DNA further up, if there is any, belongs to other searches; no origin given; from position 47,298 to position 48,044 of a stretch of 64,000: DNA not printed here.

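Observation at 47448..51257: Photosensory c-di-GMP module: HExxH lipoprotein, FMN reductase, heme oxygenase and bacteriophytochrome-GGDEF chained by start/stop overlaps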

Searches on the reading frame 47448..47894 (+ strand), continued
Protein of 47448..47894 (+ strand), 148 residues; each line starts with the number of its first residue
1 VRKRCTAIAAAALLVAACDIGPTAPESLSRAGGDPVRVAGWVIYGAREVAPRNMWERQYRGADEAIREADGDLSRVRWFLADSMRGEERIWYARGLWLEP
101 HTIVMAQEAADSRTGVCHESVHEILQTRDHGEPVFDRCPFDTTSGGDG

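Call 69: fold_search(model_id=the predicted structure, library=pdb)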
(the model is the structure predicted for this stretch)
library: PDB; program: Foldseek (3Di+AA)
matches with E <= 10: 37; with E <= 0.001: 0
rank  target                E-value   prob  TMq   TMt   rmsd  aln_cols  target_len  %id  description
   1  5na8_B                7.5e-01  0.14  0.29  0.09   7.9       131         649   14  Structure of DPP III from Bacteroides thetaiotaomicron in closed form (released 2017-11-15)
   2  1kap_P                1.5e+00  0.21  0.37  0.14   4.8       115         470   10  THREE-DIMENSIONAL STRUCTURE OF THE ALKALINE PROTEASE OF PSEUDOMONAS AERUGINOSA: A TWO-DOMAIN PROTEIN WITH A CALCIUM BI (released 1995-10-15)
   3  6ait_D                1.6e+00  0.15  0.30  0.14   5.8       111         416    9  Crystal structure of E. coli BepA (released 2018-12-26)
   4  5na8_A                1.7e+00  0.10  0.30  0.09   7.7       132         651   14  Structure of DPP III from Bacteroides thetaiotaomicron in closed form (released 2017-11-15)
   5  3vi1_A                3.1e+00  0.14  0.38  0.14   4.5       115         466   11  Crystal structure of Pseudomonas aerginosa alkaline protease complexed with Substance P(1-6) (released 2012-09-19)
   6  3oca_B                3.1e+00  0.01  0.12  0.12  14.2       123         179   12  Crystal structure of peptide deformylase from Ehrlichia chaffeensis (released 2010-09-08)
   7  6j74_A                3.3e+00  0.03  0.16  0.11  10.4        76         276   12  Complex of GGTaseIII and full-length Ykt6 (released 2020-01-22)
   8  2ypt_A                3.5e+00  0.09  0.25  0.10   4.9        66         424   11  Crystal structure of the human nuclear membrane zinc metalloprotease ZMPSTE24 mutant (E336A) in complex with a synthet (released 2012-12-05)
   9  6q90_D                3.5e+00  0.06  0.26  0.12   9.3       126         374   12  Structure of human galactokinase 1 bound with 1-(4-Methoxyphenyl)-3-(4-pyridinyl)urea (released 2019-01-23)
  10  6sar                  4.0e+00  0.08  0.26  0.12   6.3        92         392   11  E coli BepA/YfgC (released 2020-08-26)
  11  6zvp_A                4.0e+00  0.02  0.11  0.05  12.2        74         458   23  Atomic model of the EM-based structure of the full-length tyrosine hydroxylase in complex with dopamine (residues 40-4 (released 2021-11-17)
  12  6j6x_A                4.2e+00  0.03  0.17  0.10   7.3        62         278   10  Crystal structure of apo GGTaseIII (released 2020-01-22)
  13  2ypt_D                4.5e+00  0.08  0.25  0.10   4.9        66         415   11  Crystal structure of the human nuclear membrane zinc metalloprotease ZMPSTE24 mutant (E336A) in complex with a synthet (released 2012-12-05)
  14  2ypt_B                4.5e+00  0.08  0.25  0.10   4.9        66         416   11  Crystal structure of the human nuclear membrane zinc metalloprotease ZMPSTE24 mutant (E336A) in complex with a synthet (released 2012-12-05)
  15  2ypt_E                4.8e+00  0.08  0.32  0.13   5.0        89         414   11  Crystal structure of the human nuclear membrane zinc metalloprotease ZMPSTE24 mutant (E336A) in complex with a synthet (released 2012-12-05)
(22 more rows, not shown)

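Call 72: find_encoding_contigs(protein=P0006, flank=3000, max_places=2)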
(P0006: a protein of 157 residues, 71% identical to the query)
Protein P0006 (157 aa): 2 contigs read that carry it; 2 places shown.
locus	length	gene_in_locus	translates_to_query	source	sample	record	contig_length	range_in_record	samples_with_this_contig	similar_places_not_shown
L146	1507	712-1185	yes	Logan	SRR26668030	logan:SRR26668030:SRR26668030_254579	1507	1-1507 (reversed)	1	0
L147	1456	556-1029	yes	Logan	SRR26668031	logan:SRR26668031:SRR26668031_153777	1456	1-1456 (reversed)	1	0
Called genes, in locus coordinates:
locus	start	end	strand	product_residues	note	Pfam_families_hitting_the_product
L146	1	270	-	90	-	?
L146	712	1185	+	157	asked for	-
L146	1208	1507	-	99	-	?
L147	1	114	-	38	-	?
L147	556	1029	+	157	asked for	-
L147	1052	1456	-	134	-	?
